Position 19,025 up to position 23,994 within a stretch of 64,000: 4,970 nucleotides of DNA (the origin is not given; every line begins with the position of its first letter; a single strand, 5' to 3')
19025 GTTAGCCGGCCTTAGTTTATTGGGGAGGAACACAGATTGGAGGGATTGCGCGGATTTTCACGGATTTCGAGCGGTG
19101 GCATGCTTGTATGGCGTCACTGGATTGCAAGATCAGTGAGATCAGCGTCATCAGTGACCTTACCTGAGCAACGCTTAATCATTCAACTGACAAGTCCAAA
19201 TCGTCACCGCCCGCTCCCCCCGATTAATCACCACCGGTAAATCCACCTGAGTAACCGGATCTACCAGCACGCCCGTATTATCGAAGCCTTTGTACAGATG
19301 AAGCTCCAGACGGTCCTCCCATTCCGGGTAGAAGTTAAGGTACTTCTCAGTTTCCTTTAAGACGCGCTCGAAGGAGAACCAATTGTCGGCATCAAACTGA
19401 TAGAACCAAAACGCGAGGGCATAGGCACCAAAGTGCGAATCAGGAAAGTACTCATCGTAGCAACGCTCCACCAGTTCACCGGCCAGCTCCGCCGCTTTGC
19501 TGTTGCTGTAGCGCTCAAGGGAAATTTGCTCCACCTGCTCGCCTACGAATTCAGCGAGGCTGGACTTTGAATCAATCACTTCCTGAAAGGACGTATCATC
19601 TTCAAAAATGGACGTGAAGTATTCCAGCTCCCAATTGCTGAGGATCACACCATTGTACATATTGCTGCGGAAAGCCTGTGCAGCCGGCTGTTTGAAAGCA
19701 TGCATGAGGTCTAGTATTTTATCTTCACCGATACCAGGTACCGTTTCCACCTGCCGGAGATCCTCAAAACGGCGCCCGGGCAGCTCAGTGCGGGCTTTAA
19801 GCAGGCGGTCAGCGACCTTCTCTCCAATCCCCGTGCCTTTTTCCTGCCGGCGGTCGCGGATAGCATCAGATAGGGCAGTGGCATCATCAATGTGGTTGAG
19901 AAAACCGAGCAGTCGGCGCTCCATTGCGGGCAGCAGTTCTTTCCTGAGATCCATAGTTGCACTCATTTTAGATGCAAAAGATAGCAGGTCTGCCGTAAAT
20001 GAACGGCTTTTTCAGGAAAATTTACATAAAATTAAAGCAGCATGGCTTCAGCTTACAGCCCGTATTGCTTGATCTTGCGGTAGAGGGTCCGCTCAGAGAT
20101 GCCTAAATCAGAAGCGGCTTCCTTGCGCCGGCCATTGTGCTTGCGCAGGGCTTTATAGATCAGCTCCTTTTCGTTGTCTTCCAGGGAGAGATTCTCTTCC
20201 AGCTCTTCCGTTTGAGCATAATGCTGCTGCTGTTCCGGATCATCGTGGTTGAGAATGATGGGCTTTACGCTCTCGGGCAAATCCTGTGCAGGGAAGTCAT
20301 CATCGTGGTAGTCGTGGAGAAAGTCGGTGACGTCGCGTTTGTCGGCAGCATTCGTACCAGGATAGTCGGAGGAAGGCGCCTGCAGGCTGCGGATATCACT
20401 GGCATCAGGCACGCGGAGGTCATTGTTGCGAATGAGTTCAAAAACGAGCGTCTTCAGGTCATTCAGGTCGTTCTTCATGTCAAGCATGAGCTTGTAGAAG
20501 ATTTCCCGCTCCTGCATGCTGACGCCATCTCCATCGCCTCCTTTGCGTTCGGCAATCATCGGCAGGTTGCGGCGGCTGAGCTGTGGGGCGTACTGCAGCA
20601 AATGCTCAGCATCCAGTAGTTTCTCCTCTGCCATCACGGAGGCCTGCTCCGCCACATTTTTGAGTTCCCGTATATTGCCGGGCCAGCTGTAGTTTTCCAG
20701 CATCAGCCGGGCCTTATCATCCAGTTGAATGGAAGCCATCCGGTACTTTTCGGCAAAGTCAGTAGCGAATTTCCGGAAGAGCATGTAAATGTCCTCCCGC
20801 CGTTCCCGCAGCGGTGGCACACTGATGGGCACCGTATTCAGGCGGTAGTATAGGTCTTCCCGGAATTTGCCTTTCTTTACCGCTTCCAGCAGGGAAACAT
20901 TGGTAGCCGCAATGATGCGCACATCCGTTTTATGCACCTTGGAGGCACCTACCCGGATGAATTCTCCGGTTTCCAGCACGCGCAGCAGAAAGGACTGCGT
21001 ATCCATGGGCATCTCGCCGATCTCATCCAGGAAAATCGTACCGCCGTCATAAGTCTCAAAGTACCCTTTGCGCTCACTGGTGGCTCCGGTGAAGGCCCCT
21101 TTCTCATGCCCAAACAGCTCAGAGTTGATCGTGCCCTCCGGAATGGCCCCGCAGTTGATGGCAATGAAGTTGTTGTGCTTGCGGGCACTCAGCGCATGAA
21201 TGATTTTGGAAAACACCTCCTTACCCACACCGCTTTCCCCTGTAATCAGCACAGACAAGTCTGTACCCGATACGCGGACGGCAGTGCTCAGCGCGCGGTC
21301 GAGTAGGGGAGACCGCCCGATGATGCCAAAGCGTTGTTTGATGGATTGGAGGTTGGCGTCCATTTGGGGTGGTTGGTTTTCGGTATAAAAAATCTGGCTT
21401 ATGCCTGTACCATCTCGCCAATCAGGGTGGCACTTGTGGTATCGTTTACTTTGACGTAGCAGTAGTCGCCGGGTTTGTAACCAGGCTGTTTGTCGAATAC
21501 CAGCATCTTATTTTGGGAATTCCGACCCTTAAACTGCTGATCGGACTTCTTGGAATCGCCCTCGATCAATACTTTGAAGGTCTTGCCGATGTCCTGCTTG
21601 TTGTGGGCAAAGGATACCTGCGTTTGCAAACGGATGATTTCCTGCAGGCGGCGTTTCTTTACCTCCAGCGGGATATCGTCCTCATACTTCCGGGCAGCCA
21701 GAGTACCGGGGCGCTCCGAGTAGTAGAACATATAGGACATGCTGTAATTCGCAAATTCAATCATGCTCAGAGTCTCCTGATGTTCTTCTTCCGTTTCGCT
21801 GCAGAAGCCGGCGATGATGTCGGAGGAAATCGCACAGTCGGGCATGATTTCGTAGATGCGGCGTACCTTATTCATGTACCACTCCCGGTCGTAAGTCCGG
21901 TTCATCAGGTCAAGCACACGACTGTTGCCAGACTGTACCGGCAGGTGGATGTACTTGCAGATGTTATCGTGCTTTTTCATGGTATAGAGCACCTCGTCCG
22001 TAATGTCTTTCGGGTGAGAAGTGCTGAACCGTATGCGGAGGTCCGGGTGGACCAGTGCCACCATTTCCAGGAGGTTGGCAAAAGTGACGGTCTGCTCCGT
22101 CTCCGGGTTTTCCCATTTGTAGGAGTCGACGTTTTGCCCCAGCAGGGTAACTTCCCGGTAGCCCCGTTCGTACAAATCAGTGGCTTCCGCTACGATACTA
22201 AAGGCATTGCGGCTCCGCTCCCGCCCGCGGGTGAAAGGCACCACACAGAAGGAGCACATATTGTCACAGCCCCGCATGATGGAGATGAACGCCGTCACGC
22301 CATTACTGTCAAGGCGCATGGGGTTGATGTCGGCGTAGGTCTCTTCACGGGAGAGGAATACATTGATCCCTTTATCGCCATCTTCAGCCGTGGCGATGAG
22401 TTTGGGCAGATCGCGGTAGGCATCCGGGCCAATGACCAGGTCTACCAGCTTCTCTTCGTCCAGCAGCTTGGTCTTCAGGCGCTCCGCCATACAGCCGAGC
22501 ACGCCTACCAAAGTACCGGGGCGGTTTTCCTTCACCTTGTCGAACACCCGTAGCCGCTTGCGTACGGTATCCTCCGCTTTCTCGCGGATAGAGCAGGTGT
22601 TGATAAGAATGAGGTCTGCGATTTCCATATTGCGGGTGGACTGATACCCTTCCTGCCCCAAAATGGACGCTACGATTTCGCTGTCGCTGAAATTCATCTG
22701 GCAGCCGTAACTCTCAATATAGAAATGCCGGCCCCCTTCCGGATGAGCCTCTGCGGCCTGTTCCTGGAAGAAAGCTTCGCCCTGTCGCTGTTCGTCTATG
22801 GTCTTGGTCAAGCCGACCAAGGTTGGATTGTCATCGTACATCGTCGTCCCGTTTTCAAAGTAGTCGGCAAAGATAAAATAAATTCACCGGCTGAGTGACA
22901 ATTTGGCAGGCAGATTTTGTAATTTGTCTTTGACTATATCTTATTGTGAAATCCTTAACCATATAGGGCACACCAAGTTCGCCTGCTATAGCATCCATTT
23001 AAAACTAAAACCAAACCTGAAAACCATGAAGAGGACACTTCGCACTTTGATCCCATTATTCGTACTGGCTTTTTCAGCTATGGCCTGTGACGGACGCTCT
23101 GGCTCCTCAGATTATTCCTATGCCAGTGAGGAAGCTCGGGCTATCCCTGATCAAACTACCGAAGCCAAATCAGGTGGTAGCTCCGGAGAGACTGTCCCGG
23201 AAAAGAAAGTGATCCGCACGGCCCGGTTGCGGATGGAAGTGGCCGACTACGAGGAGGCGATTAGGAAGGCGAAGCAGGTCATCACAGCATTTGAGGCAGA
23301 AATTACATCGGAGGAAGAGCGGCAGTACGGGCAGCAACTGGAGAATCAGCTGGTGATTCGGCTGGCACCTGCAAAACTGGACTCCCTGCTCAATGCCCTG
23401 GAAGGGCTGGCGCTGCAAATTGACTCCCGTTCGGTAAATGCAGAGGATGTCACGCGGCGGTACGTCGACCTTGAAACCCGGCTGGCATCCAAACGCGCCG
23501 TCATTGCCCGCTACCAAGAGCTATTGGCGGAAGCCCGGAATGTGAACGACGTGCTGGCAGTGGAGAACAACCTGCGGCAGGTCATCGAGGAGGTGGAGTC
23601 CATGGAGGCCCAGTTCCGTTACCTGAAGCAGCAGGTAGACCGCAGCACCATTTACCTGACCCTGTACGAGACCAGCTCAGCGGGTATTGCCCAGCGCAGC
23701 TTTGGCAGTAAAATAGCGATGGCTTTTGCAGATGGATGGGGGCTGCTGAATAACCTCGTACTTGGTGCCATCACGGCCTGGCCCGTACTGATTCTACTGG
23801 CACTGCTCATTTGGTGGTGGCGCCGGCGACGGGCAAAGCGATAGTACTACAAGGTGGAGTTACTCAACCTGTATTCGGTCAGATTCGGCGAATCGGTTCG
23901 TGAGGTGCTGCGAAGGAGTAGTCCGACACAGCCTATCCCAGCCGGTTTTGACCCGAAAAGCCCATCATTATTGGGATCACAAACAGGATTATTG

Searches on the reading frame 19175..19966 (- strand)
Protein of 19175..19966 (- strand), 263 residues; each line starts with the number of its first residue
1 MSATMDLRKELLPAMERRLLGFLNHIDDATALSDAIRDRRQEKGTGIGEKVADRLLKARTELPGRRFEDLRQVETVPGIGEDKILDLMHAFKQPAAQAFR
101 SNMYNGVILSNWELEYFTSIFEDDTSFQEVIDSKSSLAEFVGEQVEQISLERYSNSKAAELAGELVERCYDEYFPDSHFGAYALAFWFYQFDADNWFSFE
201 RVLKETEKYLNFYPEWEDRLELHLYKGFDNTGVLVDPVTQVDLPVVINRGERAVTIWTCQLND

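Call 80: search_protein_families(library=pfam, proteins=[window:19175-19966:-], max_evalue=0.01)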
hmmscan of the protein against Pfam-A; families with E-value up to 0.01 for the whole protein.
window:19175-19966:- (263 aa): 1 family
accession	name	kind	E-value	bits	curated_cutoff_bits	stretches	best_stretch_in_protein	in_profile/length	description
PF12836.13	HHH_3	-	0.0093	16.5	27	0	45-84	20-57/65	Helix-hairpin-helix motif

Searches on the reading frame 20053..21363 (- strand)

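Call 80: search_protein_families(library=pfam, proteins=[window:20053-21363:-], max_evalue=0.01)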
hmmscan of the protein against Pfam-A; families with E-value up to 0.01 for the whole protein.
window:20053-21363:- (436 aa): 9 families
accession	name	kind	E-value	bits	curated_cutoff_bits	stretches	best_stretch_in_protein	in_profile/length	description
PF00158.32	Sigma54_activat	-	1.1e-67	227.3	20.2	1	14-180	1-167/168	Sigma-54 interaction domain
PF25601.1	AAA_lid_14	-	2.7e-22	78.8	27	1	186-259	1-74/87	AAA+ ATPase lid domain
PF14532.12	Sigma54_activ_2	-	4.3e-16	59.8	25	1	16-185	2-138/138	Sigma-54 interaction domain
PF02954.25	HTH_8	-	4.4e-14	52.4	22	1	393-434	1-42/42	Bacterial regulatory protein, Fis family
PF07724.20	AAA_2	-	2.1e-07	31.5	27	1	37-165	5-134/166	AAA domain (Cdc48 subfamily)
PF18024.7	HTH_50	-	8.7e-07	29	27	1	394-436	8-49/50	Helix-turn-helix domain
PF07728.20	AAA_5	-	1.3e-05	25.6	22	1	38-156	2-123/139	AAA domain (dynein-related subfamily)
PF01078.27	Mg_chelatase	-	0.0017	18.2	20.3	0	93-157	93-159/207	Magnesium chelatase, subunit ChlI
PF13518.12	HTH_28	-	0.0051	17.3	25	0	406-434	9-36/52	Helix-turn-helix domain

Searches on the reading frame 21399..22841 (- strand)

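Call 80: search_protein_families(library=pfam, proteins=[window:21399-22841:-], max_evalue=0.01)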
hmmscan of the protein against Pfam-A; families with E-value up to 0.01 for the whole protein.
window:21399-22841:- (480 aa): 4 families
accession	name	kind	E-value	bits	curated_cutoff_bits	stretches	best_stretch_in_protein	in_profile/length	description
PF00919.26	UPF0004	-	1.3e-29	102.5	27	1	40-138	2-98/98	Uncharacterized protein family UPF0004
PF04055.27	Radical_SAM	-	1.2e-22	81.3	29.5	1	186-360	1-165/166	Radical SAM superfamily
PF01938.26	TRAM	-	3.5e-08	33.6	21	1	417-478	3-61/61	TRAM domain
PF18693.7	TRAM_2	-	0.0042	17.7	27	0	418-478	1-63/63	TRAM domain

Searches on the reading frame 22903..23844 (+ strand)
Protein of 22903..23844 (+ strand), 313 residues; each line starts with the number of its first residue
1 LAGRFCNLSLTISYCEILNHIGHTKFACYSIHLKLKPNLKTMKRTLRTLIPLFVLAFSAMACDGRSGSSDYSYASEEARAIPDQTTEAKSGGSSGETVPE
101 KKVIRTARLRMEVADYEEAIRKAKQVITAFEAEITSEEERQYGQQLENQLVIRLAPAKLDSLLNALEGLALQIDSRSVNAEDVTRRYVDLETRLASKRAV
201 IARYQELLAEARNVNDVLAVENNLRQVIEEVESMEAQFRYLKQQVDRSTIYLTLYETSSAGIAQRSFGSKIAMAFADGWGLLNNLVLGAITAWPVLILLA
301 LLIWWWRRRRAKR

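Call 80: search_protein_families(library=pfam, proteins=[window:22903-23844:+], max_evalue=0.01)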
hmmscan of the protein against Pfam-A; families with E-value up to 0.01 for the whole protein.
window:22903-23844:+ (313 aa): 1 family
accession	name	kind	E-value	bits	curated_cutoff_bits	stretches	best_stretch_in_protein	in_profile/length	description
PF14257.11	DUF4349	-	6.9e-51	173.1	27.7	1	102-307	2-212/213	Domain of unknown function (DUF4349)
